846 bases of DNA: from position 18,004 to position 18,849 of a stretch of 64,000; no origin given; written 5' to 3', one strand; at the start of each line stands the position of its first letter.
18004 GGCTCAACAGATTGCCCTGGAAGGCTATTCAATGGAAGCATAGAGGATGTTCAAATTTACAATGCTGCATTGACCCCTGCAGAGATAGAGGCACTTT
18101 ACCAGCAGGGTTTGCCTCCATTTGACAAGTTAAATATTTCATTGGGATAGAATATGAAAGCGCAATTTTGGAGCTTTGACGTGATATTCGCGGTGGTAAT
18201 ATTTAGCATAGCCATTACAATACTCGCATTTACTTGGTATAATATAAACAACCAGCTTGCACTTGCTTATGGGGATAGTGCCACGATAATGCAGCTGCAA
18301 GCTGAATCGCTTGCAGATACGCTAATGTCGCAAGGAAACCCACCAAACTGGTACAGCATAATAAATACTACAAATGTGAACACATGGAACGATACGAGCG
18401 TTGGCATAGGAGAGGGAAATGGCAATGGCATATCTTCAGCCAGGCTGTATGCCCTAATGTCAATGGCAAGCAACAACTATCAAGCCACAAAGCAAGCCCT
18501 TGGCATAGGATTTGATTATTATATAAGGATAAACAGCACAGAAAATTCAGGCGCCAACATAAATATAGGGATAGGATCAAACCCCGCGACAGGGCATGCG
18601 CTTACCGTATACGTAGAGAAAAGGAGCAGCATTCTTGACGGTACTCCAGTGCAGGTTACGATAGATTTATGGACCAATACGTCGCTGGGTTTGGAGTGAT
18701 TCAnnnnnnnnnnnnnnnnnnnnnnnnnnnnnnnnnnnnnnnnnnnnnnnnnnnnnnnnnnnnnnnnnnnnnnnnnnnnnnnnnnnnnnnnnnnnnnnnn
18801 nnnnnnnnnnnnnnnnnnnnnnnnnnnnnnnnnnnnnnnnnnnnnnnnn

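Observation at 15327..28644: Type IV pilus (Tad/Epd-like) machinery converging on an operon of giant modular pilin-like lectin proteins: candidate adhesion or host-contact apparatus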

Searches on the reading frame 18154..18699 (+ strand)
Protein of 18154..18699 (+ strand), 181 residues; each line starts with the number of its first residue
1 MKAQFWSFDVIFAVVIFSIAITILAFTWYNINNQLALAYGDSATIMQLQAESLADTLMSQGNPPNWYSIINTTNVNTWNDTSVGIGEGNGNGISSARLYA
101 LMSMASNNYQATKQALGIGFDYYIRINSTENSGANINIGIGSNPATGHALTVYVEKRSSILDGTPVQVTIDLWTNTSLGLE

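Call 3: search_protein_families(library=pfam, proteins=[window:18154-18699:+], max_evalue=0.01)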
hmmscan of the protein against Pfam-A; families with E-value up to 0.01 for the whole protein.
window:18154-18699:+ (181 aa): 0 families

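Call 4: search_protein_families(library=ncbifam, proteins=[window:18154-18699:+], max_evalue=0.01)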
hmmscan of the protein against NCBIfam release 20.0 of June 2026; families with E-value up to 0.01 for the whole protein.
window:18154-18699:+ (181 aa): 0 families

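Call 26: find_homologous_proteins(query=window:18154-18699:+, max_evalue=0.001)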
Query window:18154-18699:+ (181 aa): 88 proteins with E <= 0.001 among 156 candidates.
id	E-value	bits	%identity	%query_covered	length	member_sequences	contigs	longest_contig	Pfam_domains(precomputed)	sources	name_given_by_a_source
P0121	5.5e-112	389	100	100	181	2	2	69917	-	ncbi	ncbi:MAG: hypothetical protein ACP5MX_01450 [Candidatus Micrarchaeia archaeon]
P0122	5.0e-80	285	74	100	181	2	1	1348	-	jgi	-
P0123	9.5e-80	284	73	100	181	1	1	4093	-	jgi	jgi:hypothetical protein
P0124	2.9e-74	266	70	100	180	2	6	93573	-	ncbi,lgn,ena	-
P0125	2.1e-70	254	67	100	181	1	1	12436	-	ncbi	ncbi:MAG: hypothetical protein ACP5UH_03460 [Candidatus Micrarchaeia archaeon]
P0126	3.2e-69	250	65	100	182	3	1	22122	-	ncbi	ncbi:MAG: hypothetical protein ACP5K5_01085 [Candidatus Micrarchaeia archaeon]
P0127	4.0e-63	230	59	99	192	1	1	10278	-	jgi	jgi:hypothetical protein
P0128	1.1e-62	229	60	100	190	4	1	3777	-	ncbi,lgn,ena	-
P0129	1.2e-62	228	62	100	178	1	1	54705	-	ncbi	ncbi:MAG: hypothetical protein ACP5TL_00135 [Candidatus Micrarchaeia archaeon]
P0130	2.2e-62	228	59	99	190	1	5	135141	-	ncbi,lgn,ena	-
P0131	1.1e-61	225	59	98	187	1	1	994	-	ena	-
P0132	4.3e-61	223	60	98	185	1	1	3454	-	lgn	-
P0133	7.5e-61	223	60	98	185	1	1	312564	-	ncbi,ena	-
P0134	1.6e-60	222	59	98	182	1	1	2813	-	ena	-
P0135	6.2e-60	220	58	100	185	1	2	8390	-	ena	-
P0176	5.2e-54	200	53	99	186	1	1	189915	-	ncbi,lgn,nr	ncbi:MAG: hypothetical protein KGH60_00460 [Candidatus Micrarchaeota archaeon]|nr:hypothetical prote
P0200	3.2e-45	172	50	98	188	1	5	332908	-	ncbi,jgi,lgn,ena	jgi:hypothetical protein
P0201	1.3e-43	167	47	97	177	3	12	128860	-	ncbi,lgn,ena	-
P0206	1.3e-40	157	47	99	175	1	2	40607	-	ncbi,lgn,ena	-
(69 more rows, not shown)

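Call 30: find_encoding_contigs(protein=P0200, flank=10000, max_places=1)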
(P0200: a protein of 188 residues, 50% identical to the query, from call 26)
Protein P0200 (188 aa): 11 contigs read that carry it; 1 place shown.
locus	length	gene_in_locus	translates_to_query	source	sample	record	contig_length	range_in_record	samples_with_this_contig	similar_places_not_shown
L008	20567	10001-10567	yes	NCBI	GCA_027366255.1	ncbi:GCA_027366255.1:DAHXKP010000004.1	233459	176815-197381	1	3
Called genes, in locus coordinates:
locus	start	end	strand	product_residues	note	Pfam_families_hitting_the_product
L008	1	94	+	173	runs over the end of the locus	PF00281:Ribosomal_L5, PF00673:Ribosomal_L5_C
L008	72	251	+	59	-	-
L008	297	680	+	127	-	PF00410:Ribosomal_S8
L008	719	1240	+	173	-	PF00347:Ribosomal_L6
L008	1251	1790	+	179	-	PF01655:Ribosomal_L32e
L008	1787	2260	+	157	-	PF01280:Ribosomal_L19e, PF25476:Ribosomal_L19e_C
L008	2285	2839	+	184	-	PF00861:Ribosomal_L18p (weak), PF17144:Ribosomal_L5e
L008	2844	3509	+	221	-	PF00333:Ribosomal_S5, PF03719:Ribosomal_S5_C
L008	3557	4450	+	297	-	-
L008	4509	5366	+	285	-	PF13385:Laminin_G_3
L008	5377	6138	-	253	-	PF01863:YgjP-like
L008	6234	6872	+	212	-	PF22625:ECR1_N_2 (weak), PF14382:ECR1_N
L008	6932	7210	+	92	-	PF13656:RNA_pol_L_2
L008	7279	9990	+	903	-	PF13385:Laminin_G_3, PF00354:Pentaxin, PF13385:Laminin_G_3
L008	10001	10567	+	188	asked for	-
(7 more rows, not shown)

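Call 31: find_encoding_contigs(protein=P0201, flank=10000, max_places=1)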
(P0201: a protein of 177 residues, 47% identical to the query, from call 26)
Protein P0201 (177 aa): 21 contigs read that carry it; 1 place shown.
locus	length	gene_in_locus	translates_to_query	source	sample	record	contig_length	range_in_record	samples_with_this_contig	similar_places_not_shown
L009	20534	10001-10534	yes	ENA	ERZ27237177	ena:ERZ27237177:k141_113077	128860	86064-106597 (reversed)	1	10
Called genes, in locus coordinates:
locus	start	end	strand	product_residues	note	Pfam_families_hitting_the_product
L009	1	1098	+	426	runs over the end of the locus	PF12704:MacB_PCD, PF02687:FtsX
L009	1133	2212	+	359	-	PF01728:FtsJ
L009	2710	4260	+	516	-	PF01935:DUF87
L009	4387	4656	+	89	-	PF07441:BofA (weak)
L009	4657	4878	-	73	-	PF15511:CENP-T_C (weak), PF00125:Histone, PF02969:TAF (weak), PF00808:CBFD_NFYB_HMF, PF02291:TFIID-31kDa (weak)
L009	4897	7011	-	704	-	PF04851:ResIII (weak), PF00270:DEAD, PF22527:DEXQc_Suv3 (weak), PF00271:Helicase_C (weak), PF21280:Helicase_dom4_arc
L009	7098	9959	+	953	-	PF13385:Laminin_G_3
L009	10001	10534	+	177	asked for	-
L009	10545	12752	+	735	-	PF13570:Beta-prop_ACSF4 (faint), PF13360:PQQ_2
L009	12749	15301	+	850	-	PF13385:Laminin_G_3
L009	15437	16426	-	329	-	PF00482:T2SSF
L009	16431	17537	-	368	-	PF00482:T2SSF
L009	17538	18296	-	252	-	-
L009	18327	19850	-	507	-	PF00437:T2SSE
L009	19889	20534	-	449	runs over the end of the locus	PF26095:CC_Bre1 (faint)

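Call 32: find_encoding_contigs(protein=P0206, flank=10000, max_places=1)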
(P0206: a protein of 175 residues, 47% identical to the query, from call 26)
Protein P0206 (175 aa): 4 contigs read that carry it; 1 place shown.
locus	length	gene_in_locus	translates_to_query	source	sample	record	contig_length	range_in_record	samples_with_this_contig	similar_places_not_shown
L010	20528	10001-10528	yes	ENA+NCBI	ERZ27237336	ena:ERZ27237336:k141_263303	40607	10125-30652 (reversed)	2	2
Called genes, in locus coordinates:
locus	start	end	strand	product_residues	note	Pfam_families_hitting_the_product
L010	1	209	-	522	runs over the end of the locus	PF09721:Exosortase_EpsH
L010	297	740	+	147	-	PF01951:Archease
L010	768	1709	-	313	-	-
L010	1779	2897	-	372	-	PF06849:DUF1246, PF06973:DUF1297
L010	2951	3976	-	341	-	PF11790:Glyco_hydro_cc (weak)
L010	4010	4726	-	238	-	-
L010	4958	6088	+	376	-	PF00571:CBS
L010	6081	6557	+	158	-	-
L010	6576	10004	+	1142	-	PF13385:Laminin_G_3, PF00354:Pentaxin (faint), PF07953:Toxin_R_bind_N (faint), PF13385:Laminin_G_3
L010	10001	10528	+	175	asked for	-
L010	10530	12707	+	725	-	PF13360:PQQ_2, PF13570:Beta-prop_ACSF4, PF13385:Laminin_G_3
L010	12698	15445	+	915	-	PF13385:Laminin_G_3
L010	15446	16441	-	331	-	PF00482:T2SSF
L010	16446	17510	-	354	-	PF00482:T2SSF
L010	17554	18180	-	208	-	-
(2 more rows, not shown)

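Call 33: find_encoding_contigs(protein=P0176, flank=10000, max_places=1)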
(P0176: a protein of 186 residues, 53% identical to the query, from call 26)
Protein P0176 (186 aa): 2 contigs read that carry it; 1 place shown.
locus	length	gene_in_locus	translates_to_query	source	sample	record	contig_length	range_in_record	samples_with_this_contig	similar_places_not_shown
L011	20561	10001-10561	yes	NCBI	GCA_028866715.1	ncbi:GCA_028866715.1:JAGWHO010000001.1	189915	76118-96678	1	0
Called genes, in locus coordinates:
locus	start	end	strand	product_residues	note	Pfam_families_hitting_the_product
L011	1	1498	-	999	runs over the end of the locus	PF05124:S_layer_C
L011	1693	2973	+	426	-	PF00324:AA_permease, PF03845:Spore_permease, PF13520:AA_permease_2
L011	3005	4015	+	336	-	PF01636:APH, PF01633:Choline_kinase (faint)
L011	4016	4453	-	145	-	PF01951:Archease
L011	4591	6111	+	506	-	PF09721:Exosortase_EpsH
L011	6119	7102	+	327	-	PF00293:NUDIX, PF03167:UDG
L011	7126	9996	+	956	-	PF13385:Laminin_G_3, PF02210:Laminin_G_2 (faint), PF13385:Laminin_G_3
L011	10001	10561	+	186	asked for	-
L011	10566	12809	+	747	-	PF13360:PQQ_2 (weak), PF13385:Laminin_G_3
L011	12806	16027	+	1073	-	PF13385:Laminin_G_3, PF00354:Pentaxin (faint), PF13385:Laminin_G_3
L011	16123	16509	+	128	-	-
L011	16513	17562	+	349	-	-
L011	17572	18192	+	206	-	-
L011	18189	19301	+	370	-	PF01935:DUF87, PF10412:TrwB_AAD_bind (faint), PF12846:AAA_10 (faint), PF19044:P-loop_TraG (faint), PF13401:AAA_22 (faint)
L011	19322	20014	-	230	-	PF09778:Guanylate_cyc_2, PF11814:DUF3335, PF13529:Peptidase_C39_2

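Call 34: predict_structure(alignment_id=A1)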
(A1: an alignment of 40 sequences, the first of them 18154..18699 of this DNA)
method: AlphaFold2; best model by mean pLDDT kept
length: 181 residues; sequences in the alignment: 40
mean_pLDDT: 84.0   pTM: 0.68
mean pLDDT of the five models: 84.0, 83.2, 82.9, 82.0, 81.9
residues with pLDDT >= 90: 75; 70-90: 79; 50-70: 24; < 50: 3
segments of 3 or more residues with pLDDT < 50: 179-181
pLDDT, mean of each block of 10 residues (from residue 1): 67 89 85 59 79 91 90 86 86 91 92 88 91 79 89 90 91 74 39
secondary structure, 60 per line:
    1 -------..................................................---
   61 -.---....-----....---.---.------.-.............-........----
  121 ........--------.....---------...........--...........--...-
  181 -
elements in order: H8-57 H66-69 H75-78 H95-107 H109-116 E121-128 E137-141 E151-161 E164-174

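Call 38: fold_search(model_id=the predicted structure, library=pdb)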
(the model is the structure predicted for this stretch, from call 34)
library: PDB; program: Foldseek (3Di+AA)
matches with E <= 10: 760; with E <= 0.001: 0
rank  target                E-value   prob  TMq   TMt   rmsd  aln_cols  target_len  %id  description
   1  8q5i_E                3.3e-03  0.99  0.24  0.22   8.3        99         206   11  Structure of Candida albicans 80S ribosome in complex with cephaeline (released 2023-09-13)
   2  9axt_AG               7.6e-03  0.82  0.25  0.22  15.3       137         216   11  Non-translating S. pombe ribosome (released 2024-10-16)
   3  7pzy_E                8.1e-03  0.97  0.25  0.21   8.4        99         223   12  Structure of the vacant Candida albicans 80S ribosome (released 2022-05-18)
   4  9kzx_SD               8.1e-03  0.96  0.24  0.21   7.9        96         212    9  Cryo-EM structure of the HCV IRES-dependently initiated CMV-stalled 80S ribosome (rotated state) in complexed with eI (released 2025-12-03)
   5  4v8m_AX               8.6e-03  0.98  0.24  0.22   5.7        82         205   15  High-resolution cryo-electron microscopy structure of the Trypanosoma brucei ribosome (released 2014-07-09)
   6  5a2q_D                8.6e-03  0.97  0.25  0.21   6.1        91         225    9  Structure of the HCV IRES bound to the human ribosome (released 2015-07-15)
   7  3j80_D                1.1e-02  0.97  0.27  0.23   7.2        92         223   10  CryoEM structure of 40S-eIF1-eIF1A preinitiation complex (released 2014-11-05)
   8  5opt_m                1.3e-02  0.90  0.25  0.23   5.8        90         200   12  Structure of KSRP in context of Trypanosoma cruzi 40S (released 2017-11-15)
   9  9fny_AC               1.4e-02  0.91  0.23  0.21   6.8        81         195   18  PF30S-PF30S dimer mediated by aRDF from P. furiosus (Structure I) (released 2025-01-15)
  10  6zu5_SD0              1.7e-02  0.89  0.22  0.19   5.8        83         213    7  Structure of the Paranosema locustae ribosome in complex with Lso2 (released 2020-11-04)
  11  6z1p_Bd               1.8e-02  0.95  0.28  0.17   5.6        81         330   12  Structure of the mitochondrial ribosome from Tetrahymena thermophila (released 2020-06-24)
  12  9zrg_AD               1.8e-02  0.93  0.23  0.20   8.6        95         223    7  Structure of naked mole-rat ribosome (non-rotated) (released 2026-02-18)
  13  9g30_E                1.9e-02  0.94  0.25  0.21   8.5        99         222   11  The structure of the Candida albicans ribosome with tRNA-fMet, mRNA, and compounds (GEN and MFQ) shows strong density  (released 2025-04-23)
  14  6fyx_D                2.0e-02  0.96  0.26  0.22   7.1        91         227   11  Structure of a partial yeast 48S preinitiation complex with eIF5 N-terminal domain (model C1) (released 2018-12-05)
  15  8fvy_D                2.1e-02  0.80  0.23  0.21   7.2        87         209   13  40S subunit of the Giardia lamblia 80S ribosome (released 2024-01-24)
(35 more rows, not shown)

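Call 46: find_related_loci(query=A1, collection=genome_contigs, flank=10000)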
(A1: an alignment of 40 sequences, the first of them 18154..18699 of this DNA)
Query A1 (181 aa) in genome_contigs; peptide patterns used: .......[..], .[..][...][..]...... (x = any residue, [..] = any of these).
113 stretches matched a pattern; 107 encode a relative of the query (tblastn E <= 1e-3); the best 80 are kept; 80 distinct loci.
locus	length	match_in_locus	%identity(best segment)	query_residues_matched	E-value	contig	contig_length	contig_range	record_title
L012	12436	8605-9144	67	1-181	6e-76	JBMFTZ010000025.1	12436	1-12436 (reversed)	MAG: Candidatus Micrarchaeia archaeon isolate KM4347-26 NODE_1551_length_12436_cov_17.320976, whole genome shotgun seque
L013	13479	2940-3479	65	1-181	5e-75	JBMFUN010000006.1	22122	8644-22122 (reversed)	MAG: Candidatus Micrarchaeia archaeon isolate KM4348-04 NODE_621_length_22122_cov_174.288666, whole genome shotgun seque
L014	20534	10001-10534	62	1-181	7e-69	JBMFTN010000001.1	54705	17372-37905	MAG: Candidatus Micrarchaeia archaeon isolate KM4347-14 NODE_105_length_54705_cov_48.967484, whole genome shotgun sequen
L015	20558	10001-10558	60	1-181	2e-68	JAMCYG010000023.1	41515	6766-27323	MAG: Candidatus Marsarchaeota archaeon isolate FK_Sedi_B_Bin.360 NODE_2529_length_41515_cov_18.1952, whole genome shotgu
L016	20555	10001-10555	59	2-181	1e-67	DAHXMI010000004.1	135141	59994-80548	MAG TPA_asm: Candidatus Micrarchaeota archaeon isolate clean1616 k141_49329, whole genome shotgun sequence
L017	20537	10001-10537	60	1-178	2e-65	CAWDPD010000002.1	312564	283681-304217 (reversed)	MAG: uncultured Candidatus Micrarchaeota archaeon isolate MFD09222.bin.2.134 genome assembly, contig: contig_71027, whol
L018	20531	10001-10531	57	1-181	3e-65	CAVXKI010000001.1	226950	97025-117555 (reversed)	MAG: uncultured Candidatus Micrarchaeota archaeon isolate MFD09222.bin.2.172 genome assembly, contig: contig_101017, who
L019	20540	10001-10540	57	1-179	2e-64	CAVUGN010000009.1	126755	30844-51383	MAG: uncultured Candidatus Micrarchaeota archaeon isolate MFD02138.bin.1.89 genome assembly, contig: contig_61384, whole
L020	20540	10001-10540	58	1-179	2e-64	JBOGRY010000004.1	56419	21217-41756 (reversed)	MAG: Candidatus Micrarchaeaceae archaeon isolate TC-S_metabat2.bin.50 k127_1390418, whole genome shotgun sequence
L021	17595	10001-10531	58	1-181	5e-63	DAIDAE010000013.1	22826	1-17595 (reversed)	MAG TPA_asm: Candidatus Micrarchaeaceae archaeon isolate clean1832 NODE_13_length_22826_cov_8.767243, whole genome shotg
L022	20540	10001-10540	56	1-179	9e-63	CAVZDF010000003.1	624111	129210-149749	MAG: uncultured Candidatus Micrarchaeota archaeon isolate MFD09222.bin.1.113 genome assembly, contig: contig_51085, whol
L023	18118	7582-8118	61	1-178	2e-62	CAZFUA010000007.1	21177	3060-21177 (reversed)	MAG TPA_asm: Candidatus Micrarchaeota archaeon isolate SRP271791_co2_54 genome assembly, contig: NODE_558_length_21177_c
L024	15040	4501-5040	56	1-179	5e-61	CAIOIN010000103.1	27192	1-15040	uncultured Candidatus Micrarchaeota archaeon isolate C24_bin-1049 genome assembly, contig: bin-1049:103/135, whole genom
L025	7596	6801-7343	58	1-181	5e-61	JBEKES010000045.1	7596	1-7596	MAG: Candidatus Micrarchaeaceae archaeon isolate SPRUCE 211 SPRUCE_211_45, whole genome shotgun sequence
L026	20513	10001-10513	55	1-176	2e-59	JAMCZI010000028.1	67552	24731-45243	MAG: Candidatus Marsarchaeota archaeon isolate FK_Sedi_B_Bin.312 NODE_914_length_67552_cov_13.718, whole genome shotgun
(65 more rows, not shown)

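Call 62: search_protein_representatives(alignment_id=A1)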
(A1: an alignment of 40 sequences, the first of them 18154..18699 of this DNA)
Query: 40 sequences, 180 profile positions. Proteins with E-value up to 0.001 (for the whole library): 890; up to 1e-10: 111; up to 1e-30: 19. The best 150 are listed.
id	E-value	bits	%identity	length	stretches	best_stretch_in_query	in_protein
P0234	1.7e-64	233.0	-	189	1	4-178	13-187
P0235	9.0e-64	230.7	-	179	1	4-179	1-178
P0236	5.9e-62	224.7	-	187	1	5-179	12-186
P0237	7.3e-60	217.9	-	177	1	4-179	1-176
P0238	3.8e-58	212.3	-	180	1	4-179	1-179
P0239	2.3e-57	209.8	-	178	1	4-180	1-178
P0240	5.2e-56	205.4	-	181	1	4-179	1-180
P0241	1.1e-55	204.4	-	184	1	3-179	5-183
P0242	9.7e-55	201.2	-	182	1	13-179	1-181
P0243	3.4e-51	189.7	-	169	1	3-172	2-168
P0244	7.9e-51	188.5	-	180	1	4-180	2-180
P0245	7.2e-48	178.9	-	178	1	4-179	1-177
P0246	1.2e-46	174.9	-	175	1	4-178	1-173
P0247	2.8e-45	170.4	-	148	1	34-179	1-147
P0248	3.0e-45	170.3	-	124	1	4-128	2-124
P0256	3.2e-22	95.3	-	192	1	4-176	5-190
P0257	4.7e-21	91.5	-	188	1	2-175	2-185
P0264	8.1e-20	87.5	-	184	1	3-176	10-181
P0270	5.8e-17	78.2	-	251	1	3-170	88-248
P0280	1.6e-14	70.2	-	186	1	2-173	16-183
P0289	1.1e-13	67.4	-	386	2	4-171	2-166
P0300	5.2e-13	65.3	-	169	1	3-174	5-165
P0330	4.6e-11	58.9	-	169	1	3-173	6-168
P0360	2.4e-10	56.6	-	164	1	4-172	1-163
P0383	8.2e-10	54.9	-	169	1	4-170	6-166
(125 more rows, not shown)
